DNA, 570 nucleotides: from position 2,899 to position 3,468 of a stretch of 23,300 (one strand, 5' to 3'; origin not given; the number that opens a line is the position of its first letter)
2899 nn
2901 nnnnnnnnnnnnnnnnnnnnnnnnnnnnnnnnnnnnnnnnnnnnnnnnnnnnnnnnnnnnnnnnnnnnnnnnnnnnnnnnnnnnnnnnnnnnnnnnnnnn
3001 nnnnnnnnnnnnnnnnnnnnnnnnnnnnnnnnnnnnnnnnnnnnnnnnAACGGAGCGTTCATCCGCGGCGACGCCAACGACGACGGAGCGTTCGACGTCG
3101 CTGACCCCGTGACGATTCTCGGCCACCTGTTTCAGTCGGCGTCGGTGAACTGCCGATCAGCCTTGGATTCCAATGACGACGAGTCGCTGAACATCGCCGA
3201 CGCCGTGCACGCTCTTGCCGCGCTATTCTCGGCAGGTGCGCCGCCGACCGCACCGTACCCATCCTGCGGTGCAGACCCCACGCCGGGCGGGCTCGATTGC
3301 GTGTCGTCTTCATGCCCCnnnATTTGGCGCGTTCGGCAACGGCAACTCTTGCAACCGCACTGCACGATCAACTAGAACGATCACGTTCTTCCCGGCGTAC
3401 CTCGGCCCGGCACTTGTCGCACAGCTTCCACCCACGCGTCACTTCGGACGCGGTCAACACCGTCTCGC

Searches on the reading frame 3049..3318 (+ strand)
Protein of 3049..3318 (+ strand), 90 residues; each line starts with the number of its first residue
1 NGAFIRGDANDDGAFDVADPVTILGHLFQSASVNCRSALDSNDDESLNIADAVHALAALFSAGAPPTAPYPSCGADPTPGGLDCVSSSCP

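Call 10: search_protein_families(library=pfam, proteins=[window:3049-3318:+], max_evalue=10)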
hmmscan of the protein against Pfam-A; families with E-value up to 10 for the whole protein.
seq(90 aa): 0 families

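Call 15: search_solved_structures(query=A1, max_evalue=10, show_alignments=3)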
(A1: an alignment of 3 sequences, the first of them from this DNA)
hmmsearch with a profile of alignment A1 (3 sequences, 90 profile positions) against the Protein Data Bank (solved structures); distinct sequences matched with E-value up to 10: 18.
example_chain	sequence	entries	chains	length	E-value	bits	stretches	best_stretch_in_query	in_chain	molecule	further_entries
2y3n_B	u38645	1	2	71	0.0049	20.2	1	5-58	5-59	CELLULOSOMAL FAMILY-48 PROCESSIVE GLYCOSIDE HYDROLASE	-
5m2s_B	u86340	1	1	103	0.018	18.5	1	5-29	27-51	Doc8: Type I dockerin repeat domain from family 9 glycoside hydrolase WP_009982745[Ruminoc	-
5m2o_B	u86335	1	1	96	0.022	18.2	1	7-62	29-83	Group I Dockerin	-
8ajy_B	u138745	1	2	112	0.022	18.2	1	4-64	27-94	Dockerin from ScaH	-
2mte_A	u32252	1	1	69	0.032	17.7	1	6-52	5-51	Cellulose 1,4-beta-cellobiosidase (reducing end) CelS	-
1daq_A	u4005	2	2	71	0.033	17.6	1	6-52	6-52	ENDOGLUCANASE SS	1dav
4n5x_A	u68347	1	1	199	0.034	17.6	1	3-59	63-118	Calcium-binding mitochondrial carrier protein SCaMC-1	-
4zcu_A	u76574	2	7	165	0.038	17.4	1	3-59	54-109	Calcium-binding mitochondrial carrier protein SCaMC-1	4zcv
8dq2_A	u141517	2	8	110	0.062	16.7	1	37-68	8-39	EF-hand domain-containing protein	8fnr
4uyq_B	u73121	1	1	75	0.078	16.4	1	3-55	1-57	Cellulosomal scaffoldin adaptor protein B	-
4uyp_B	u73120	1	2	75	0.085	16.3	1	3-57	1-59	Cellulosomal scaffoldin adaptor protein B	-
6kg9_A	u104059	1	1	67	0.14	15.6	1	4-57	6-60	And cellulose-binding endoglucanase family 9 CelL ortholog dockerin domain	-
6kge_D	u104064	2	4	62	0.14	15.6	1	5-57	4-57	And cellulose-binding endoglucanase family 9 CelL ortholog dockerin domain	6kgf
6kgc_B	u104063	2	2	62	0.17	15.3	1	5-57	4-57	And cellulose-binding endoglucanase family 9 CelL ortholog dockerin domain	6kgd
2ccl_B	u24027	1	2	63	0.33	14.4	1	6-59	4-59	ENDO-1,4-BETA-XYLANASE Y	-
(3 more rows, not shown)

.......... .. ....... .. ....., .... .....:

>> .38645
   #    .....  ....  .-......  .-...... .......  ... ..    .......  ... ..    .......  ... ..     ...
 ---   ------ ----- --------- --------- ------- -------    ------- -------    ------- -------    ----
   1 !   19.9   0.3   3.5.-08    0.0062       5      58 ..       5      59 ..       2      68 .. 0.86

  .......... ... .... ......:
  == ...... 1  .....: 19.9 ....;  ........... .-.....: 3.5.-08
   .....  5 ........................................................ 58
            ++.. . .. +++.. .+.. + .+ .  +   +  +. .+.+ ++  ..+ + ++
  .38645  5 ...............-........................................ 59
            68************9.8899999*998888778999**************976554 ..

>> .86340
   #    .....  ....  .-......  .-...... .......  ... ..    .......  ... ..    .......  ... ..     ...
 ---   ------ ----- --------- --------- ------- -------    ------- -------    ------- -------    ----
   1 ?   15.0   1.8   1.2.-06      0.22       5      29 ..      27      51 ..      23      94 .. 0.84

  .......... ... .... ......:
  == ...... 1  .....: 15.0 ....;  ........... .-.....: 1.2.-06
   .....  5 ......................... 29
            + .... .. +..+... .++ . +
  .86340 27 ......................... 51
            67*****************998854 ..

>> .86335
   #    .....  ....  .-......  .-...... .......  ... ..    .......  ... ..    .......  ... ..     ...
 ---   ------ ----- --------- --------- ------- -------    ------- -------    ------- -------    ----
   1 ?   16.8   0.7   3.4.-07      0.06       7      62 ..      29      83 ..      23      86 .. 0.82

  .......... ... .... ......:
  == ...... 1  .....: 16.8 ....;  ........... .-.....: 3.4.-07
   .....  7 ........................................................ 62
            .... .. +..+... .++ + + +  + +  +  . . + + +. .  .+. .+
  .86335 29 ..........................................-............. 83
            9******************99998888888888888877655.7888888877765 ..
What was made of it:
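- A profile of the three modules hits solved type I dockerins (2y3n_B, E 0.005; call 15).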

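Call 18: find_homologous_proteins(query=A1, max_evalue=0.001)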
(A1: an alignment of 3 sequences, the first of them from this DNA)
Query A1 (3 sequences) (90 aa, profile of the alignment): 50 proteins with E <= 0.001 among 300 candidates.
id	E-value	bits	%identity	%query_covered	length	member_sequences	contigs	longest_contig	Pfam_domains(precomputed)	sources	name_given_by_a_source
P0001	1.5e-31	126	53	97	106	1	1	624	-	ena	-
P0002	2.7e-28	116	51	97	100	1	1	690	-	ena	-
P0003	5.3e-28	115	62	90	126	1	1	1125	-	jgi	jgi:hypothetical protein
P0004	1.6e-25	107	53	98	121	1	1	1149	-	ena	-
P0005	3.1e-25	106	54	98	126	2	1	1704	-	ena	-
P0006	3.9e-25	106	56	90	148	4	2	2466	-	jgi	jgi:hypothetical protein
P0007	4.4e-25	105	61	91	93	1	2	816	-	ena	-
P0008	1.4e-24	104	50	92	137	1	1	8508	-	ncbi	ncbi:MAG: hypothetical protein ACE5GW_01780, partial [Planctomycetota bacterium]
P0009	1.5e-24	104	53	97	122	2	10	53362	-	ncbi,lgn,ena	-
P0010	2.9e-24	103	57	92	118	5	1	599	-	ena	-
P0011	3.1e-24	103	52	90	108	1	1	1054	-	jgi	jgi:hypothetical protein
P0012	3.7e-24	102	46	99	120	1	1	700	-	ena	-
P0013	5.5e-24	102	44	97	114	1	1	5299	-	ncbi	ncbi:MAG: hypothetical protein ACE5GW_05500 [Planctomycetota bacterium]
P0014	6.9e-24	102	52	98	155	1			PF00404.25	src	-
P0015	1.8e-23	100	46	97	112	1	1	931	PF00404.25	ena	-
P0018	4.9e-23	99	52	97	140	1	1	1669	PF00404.25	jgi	jgi:hypothetical protein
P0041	2.3e-14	71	43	88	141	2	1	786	PF00404.25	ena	-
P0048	1.9e-11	62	37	74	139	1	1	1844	PF00404.25,PF13517.13,PF13202.13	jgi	jgi:hypothetical protein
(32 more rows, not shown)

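Call 24: search_protein_representatives(alignment_id=A1)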
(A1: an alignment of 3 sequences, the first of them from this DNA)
Query: 3 sequences, 90 profile positions. Proteins with E-value up to 0.001 (for the whole library): 31731; up to 1e-10: 19451; up to 1e-30: 289. The best 150 are listed.
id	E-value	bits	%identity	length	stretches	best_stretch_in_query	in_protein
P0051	2.5e-119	405.8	-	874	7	3-87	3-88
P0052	4.3e-80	280.1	-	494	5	3-86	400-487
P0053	1.0e-76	269.3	-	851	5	3-85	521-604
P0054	4.4e-69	244.8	-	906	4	3-85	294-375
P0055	2.9e-67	239.0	-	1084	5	3-83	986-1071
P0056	8.3e-67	237.5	-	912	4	3-87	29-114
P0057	1.5e-66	236.7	-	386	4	3-90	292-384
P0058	1.0e-61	221.2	-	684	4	2-88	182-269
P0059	7.7e-61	218.4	-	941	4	3-85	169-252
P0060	7.1e-57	205.7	-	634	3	2-87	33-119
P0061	3.6e-55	200.2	-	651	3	3-85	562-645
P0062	2.9e-53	194.1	-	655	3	3-89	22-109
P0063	4.5e-53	193.5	-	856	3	2-84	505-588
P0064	3.3e-52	190.7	-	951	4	4-85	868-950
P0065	6.6e-52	189.8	-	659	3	3-86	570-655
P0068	3.1e-49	181.2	-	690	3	2-87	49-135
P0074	1.3e-47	176.0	-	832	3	3-87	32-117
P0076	2.6e-47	175.0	-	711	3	3-88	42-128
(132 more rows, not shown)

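Call 30: search_protein_families(library=pfam, proteins=[P0056, P0060, P0062, P0068, P0074, P0076, P0053, P0054, P0059, P0052], max_evalue=0.01)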
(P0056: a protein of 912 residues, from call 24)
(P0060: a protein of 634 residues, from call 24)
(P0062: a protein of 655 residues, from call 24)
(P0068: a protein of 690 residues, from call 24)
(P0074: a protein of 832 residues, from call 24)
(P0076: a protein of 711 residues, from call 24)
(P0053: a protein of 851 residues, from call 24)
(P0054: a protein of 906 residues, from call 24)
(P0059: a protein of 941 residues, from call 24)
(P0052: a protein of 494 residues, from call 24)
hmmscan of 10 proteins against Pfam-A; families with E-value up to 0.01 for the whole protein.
P0056 (912 aa): 4 families
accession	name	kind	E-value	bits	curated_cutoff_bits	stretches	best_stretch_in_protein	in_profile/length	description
PF00404.24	Dockerin_1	-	9.9e-28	96.6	22.9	4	33-80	2-50/57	Dockerin type I domain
PF13499.12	EF-hand_7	-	3.9e-08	34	30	1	563-612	8-62/67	EF-hand domain pair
PF00963.24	Cohesin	-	5.8e-05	23.7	24.1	1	660-700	4-46/139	Cohesin domain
PF13833.12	EF-hand_8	-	0.0074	16.5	28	1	576-616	13-51/54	EF-hand domain pair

P0060 (634 aa): 4 families
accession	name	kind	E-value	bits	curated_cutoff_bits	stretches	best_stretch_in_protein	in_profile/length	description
PF00404.24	Dockerin_1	-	8.9e-18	64.7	22.9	2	306-360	2-57/57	Dockerin type I domain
PF13499.12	EF-hand_7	-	3.2e-08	34.2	30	0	335-359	7-31/67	EF-hand domain pair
PF13202.12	EF-hand_5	-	0.00078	19.3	25.9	0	335-349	4-18/25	EF hand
PF13405.12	EF-hand_6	-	0.0071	16.4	25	0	335-357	5-27/30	EF-hand domain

P0062 (655 aa): 4 families
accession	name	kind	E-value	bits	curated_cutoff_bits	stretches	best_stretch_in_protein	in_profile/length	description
PF00404.24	Dockerin_1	-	1.3e-13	51.4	22.9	2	308-353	2-48/57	Dockerin type I domain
PF13499.12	EF-hand_7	-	4.9e-05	24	30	0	27-69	12-59/67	EF-hand domain pair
PF00963.24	Cohesin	-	0.0012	19.5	24.1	1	401-461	3-68/139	Cohesin domain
PF13202.12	EF-hand_5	-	0.0021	17.9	25.9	0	22-36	3-18/25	EF hand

P0068 (690 aa): 2 families
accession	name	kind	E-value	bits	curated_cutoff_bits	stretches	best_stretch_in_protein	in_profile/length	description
PF00404.24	Dockerin_1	-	3.2e-14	53.3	22.9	2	334-379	2-48/57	Dockerin type I domain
PF00963.24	Cohesin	-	0.00029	21.5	24.1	1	428-470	4-50/139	Cohesin domain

P0074 (832 aa): 3 families
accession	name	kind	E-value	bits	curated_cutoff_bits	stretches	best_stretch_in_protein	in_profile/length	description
PF00404.24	Dockerin_1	-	1.3e-17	64.2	22.9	1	769-822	2-56/57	Dockerin type I domain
PF00963.24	Cohesin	-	1.6e-15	58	24.1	2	145-249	18-120/139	Cohesin domain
PF05098.17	LEF-4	-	0.0053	16.1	20.2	1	731-822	269-354/472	Late expression factor 4 (LEF-4)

P0076 (711 aa): 1 family
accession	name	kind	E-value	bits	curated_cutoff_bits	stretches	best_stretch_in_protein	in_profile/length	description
PF00404.24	Dockerin_1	-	1.9e-07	31.6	22.9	1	319-376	2-56/57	Dockerin type I domain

P0053 (851 aa): 6 families
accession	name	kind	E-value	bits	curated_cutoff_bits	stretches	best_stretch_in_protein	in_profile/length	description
PF00404.24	Dockerin_1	-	2e-39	134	22.9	5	771-822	2-55/57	Dockerin type I domain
PF13202.12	EF-hand_5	-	2.7e-19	68.1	25.9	0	799-819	4-24/25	EF hand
PF13499.12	EF-hand_7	-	1.7e-13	51.1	30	1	519-569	5-61/67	EF-hand domain pair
PF13405.12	EF-hand_6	-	7.1e-10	38.2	25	0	520-537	4-21/30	EF-hand domain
PF00036.39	EF-hand_1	-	1.8e-09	36.9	25.4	0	520-537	4-21/29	EF hand domain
PF18884.5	TSP3_bac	-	1.3e-05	25.4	25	1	639-658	1-20/22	Bacterial TSP3 repeat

P0054 (906 aa): 2 families
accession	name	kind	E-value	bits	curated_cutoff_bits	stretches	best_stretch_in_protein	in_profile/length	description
PF00404.24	Dockerin_1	-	1.7e-12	47.8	22.9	2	567-614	2-50/57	Dockerin type I domain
PF13499.12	EF-hand_7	-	9.2e-06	26.4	30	0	568-614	12-63/67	EF-hand domain pair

P0059 (941 aa): 9 families
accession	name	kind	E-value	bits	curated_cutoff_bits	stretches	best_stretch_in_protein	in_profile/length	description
PF00404.24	Dockerin_1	-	8.4e-32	109.6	22.9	4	173-222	2-53/57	Dockerin type I domain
PF13202.12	EF-hand_5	-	3.7e-17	61.4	25.9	0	788-809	4-25/25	EF hand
PF13499.12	EF-hand_7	-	4.6e-17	62.6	30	1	550-603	6-65/67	EF-hand domain pair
PF16656.11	Pur_ac_phosph_N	-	3.7e-14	53.5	30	2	268-351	8-93/93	Purple acid Phosphatase, N-terminal domain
PF00036.39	EF-hand_1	-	2.1e-12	46.1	25.4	0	550-571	4-25/29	EF hand domain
PF13405.12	EF-hand_6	-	4.9e-10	38.7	25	0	550-569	4-23/30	EF-hand domain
PF00041.27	fn3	-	3.4e-07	30.8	25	1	77-148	2-71/84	Fibronectin type III domain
PF10591.15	SPARC_Ca_bdg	-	3.6e-05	24.5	22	0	547-601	55-111/113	Secreted protein acidic and rich in cysteine Ca binding region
PF16655.11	PhoD_N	-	0.0049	17.8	30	0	316-339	60-78/90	PhoD-like phosphatase, N-terminal domain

P0052 (494 aa): 3 families
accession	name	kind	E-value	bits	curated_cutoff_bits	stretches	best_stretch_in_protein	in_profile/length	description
PF00404.24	Dockerin_1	-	2.8e-28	98.3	22.9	3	52-106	2-56/57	Dockerin type I domain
PF13499.12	EF-hand_7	-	2e-12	47.7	30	0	307-355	7-61/67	EF-hand domain pair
PF13202.12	EF-hand_5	-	7.6e-05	22.4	25.9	0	46-63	2-19/25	EF hand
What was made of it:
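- On Cohesin (Pfam PF00963), for the N-domain of protein 3: Relative P0074 passes with 58 bits (call 30).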

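Call 45: find_related_loci(query=A1, collection=genome_contigs, flank=3000)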
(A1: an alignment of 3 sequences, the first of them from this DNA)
Query A1 (90 aa) in genome_contigs; peptide patterns used: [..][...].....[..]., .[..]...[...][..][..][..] (x = any residue, [..] = any of these).
365 stretches matched a pattern; 165 encode a relative of the query (tblastn E <= 1e-3); the best 80 are kept; 80 distinct loci.
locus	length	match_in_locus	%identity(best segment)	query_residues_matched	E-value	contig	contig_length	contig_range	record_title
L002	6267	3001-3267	53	2-90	4e-29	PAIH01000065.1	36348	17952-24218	MAG: Planctomycetota bacterium isolate NAT2 117491, whole genome shotgun sequence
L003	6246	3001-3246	62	3-84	1e-28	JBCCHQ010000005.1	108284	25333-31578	MAG: Planctomycetota bacterium isolate P01_B01_bin.70 k141_84507_length_108284_cov_14.3360, whole genome shotgun sequenc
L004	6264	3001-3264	57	4-90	1e-27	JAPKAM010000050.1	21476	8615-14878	MAG: Planctomycetota bacterium isolate ANT-12 NODE_1569_length_21476_cov_17.712805, whole genome shotgun sequence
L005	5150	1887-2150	57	4-90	3e-27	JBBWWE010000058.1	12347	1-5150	MAG: Planctomycetota bacterium isolate OC6_2000m_MAG_215 OC6_2000m_contig_1625155, whole genome shotgun sequence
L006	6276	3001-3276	60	3-90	4e-27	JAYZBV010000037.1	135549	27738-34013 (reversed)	MAG: Planctomycetota bacterium isolate XB_MAG1214 DB_MAG1214_0037, whole genome shotgun sequence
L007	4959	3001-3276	60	3-90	2e-26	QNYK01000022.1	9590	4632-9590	MAG: Bacillota bacterium isolate MAG 7 Ga0232646_1002021, whole genome shotgun sequence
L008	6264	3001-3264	55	4-90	2e-26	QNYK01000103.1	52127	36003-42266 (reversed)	MAG: Bacillota bacterium isolate MAG 7 Ga0232646_1000109, whole genome shotgun sequence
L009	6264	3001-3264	53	4-90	3e-26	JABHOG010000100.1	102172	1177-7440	MAG: Planctomycetota bacterium isolate SI037S4_bin26 k141_1161426, whole genome shotgun sequence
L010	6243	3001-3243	58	4-84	6e-26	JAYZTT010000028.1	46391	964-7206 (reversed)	MAG: Planctomycetota bacterium isolate XB_MAG50 DB_MAG50_0028, whole genome shotgun sequence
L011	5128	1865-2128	52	4-90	8e-26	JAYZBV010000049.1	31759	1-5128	MAG: Planctomycetota bacterium isolate XB_MAG1214 DB_MAG1214_0049, whole genome shotgun sequence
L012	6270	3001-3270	56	2-90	4e-25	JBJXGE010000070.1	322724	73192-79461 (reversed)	MAG: Planctomycetota bacterium isolate F1F2.bin.342 k127_1607105, whole genome shotgun sequence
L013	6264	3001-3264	52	4-90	4e-25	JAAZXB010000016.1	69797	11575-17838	MAG: Planctomycetota bacterium isolate bin110s NODE_16_length_69797_cov_19.222721, whole genome shotgun sequence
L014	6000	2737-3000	51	4-90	5e-25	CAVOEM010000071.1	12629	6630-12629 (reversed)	MAG: Planctomycetes bacterium UBA1146 isolate CBN3_331.54 genome assembly, contig: Ga0302139_10001189, whole genome shot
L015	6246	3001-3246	56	4-84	2e-24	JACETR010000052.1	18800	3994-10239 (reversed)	MAG: Planctomycetota bacterium isolate MCMED-G47 Planctomycetes-MCMED-G47-C52, whole genome shotgun sequence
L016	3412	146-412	53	1-90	3e-24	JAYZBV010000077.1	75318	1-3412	MAG: Planctomycetota bacterium isolate XB_MAG1214 DB_MAG1214_0077, whole genome shotgun sequence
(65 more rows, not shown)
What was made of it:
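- Closest known: Type I dockerin modules of cellulosomes. Different: The hosts are Planctomycetota (call 45).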

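Call 52: search_protein_families(library=pfam, alignment_id=A3, max_evalue=0.0001)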
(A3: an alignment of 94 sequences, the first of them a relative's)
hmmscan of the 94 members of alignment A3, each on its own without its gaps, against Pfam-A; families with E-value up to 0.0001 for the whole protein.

A. member 1, L002:718-3267:+ (850 aa): 0 families

B. families by the number of members that match (of 94 scanned): 35 families (the first 25 are shown)
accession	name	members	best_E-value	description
PF13517.12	FG-GAP_3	12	6.3e-56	FG-GAP-like repeat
PF01839.29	FG-GAP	12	5.7e-47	FG-GAP repeat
PF00963.24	Cohesin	5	8.7e-06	Cohesin domain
PF14522.11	Cytochrome_C7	5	1.7e-05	Cytochrome c7 and related cytochrome c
PF13205.12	Big_5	4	2.5e-09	Bacterial Ig-like domain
PF00404.24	Dockerin_1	4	2.1e-07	Dockerin type I domain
PF00082.27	Peptidase_S8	3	1.2e-47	Subtilase family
PF14312.12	FG-GAP_2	2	1.4e-56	FG-GAP repeat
PF07995.17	GSDH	2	5.4e-39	Glucose / Sorbosone dehydrogenase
PF13229.12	Beta_helix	2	1.6e-38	Right handed beta helix region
PF00801.26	PKD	2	5.1e-14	PKD domain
PF18911.6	PKD_4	2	2.4e-09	PKD domain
PF05048.19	NosD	2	8.3e-09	Periplasmic copper-binding protein (NosD)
PF22148.1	Fervidolysin_NPro-like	2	2.2e-05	Fervidolysin N-terminal prodomain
PF00246.29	Peptidase_M14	1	2e-79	Zinc carboxypeptidase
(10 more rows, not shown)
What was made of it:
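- Diverse passengers: FG-GAP, cytochrome c7, S8, M14 and M9 peptidases, GSDH and beta-helix (call 52).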

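Call 92: search_protein_families(library=ncbifam, proteins=[P0060, P0074], max_evalue=0.01)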
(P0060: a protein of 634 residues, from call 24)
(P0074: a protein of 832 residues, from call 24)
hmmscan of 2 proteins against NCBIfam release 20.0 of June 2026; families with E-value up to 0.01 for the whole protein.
P0060 (634 aa): 1 family
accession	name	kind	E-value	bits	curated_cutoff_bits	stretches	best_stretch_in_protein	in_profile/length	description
NF049990.1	CellobisidaseCelK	equivalog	2.3e-10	39.3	1700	2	294-361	819-883/889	cellulose 1,4-beta-cellobiosidase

P0074 (832 aa): 2 families
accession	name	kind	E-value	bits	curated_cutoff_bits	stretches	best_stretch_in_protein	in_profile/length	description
NF049990.1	CellobisidaseCelK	equivalog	9.3e-10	37.3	1700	1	764-823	825-883/889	cellulose 1,4-beta-cellobiosidase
NF045500.1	Omp28_seleno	equivalog_domain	5.5e-08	32.6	200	0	765-821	318-374/377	Omp28-related selenoprotein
